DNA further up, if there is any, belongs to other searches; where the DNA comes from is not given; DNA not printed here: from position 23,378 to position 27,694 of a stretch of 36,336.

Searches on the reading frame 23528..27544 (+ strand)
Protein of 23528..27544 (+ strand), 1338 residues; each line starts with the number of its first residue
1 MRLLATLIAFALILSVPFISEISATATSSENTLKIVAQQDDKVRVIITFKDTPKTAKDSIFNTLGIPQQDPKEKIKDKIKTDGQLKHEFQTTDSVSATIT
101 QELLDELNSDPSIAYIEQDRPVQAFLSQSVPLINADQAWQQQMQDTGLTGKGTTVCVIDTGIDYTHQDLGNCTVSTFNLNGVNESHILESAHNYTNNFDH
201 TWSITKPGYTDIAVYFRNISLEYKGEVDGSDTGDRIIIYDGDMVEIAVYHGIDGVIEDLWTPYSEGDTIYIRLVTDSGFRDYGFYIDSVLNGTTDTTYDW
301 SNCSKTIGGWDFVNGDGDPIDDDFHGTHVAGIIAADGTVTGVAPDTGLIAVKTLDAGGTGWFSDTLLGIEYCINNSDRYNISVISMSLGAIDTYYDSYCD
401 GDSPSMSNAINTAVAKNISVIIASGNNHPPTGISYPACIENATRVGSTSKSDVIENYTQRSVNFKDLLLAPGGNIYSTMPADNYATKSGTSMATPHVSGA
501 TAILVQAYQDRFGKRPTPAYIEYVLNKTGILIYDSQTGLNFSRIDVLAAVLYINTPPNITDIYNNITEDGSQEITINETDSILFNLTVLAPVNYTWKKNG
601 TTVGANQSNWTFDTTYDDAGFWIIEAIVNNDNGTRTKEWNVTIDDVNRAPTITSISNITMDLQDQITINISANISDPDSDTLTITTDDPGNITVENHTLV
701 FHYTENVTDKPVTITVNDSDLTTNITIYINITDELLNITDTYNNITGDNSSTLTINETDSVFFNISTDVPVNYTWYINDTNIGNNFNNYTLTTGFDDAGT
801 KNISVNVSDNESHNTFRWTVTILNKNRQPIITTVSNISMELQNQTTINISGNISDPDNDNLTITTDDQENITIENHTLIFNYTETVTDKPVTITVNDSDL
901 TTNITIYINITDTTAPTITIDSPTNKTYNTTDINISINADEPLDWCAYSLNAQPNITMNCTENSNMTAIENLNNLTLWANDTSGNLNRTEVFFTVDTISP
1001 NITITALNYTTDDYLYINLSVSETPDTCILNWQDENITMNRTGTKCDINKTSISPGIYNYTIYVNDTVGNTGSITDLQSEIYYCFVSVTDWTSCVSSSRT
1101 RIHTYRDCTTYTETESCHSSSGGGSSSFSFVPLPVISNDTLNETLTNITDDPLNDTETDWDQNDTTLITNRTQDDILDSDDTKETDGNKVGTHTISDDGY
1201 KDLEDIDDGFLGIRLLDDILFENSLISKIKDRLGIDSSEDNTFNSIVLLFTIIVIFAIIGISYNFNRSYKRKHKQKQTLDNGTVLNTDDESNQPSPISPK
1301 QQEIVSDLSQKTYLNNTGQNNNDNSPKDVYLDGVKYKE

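Call 9: search_protein_families(library=pfam, proteins=[window:23528-27544:+], max_evalue=0.01)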
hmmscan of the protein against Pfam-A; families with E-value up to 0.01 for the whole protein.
window:23528-27544:+ (1338 aa): 3 families
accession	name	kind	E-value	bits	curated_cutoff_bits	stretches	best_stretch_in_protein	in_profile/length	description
PF00082.27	Peptidase_S8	-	8.2e-44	150.5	21.8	1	150-526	1-270/288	Subtilase family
PF17803.7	Cadherin_4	-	4.6e-05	24.3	25.1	2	640-693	4-62/71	Bacterial cadherin-like domain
PF17963.7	Big_9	-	0.00043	21.6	23.6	1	647-727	1-86/89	Bacterial Ig domain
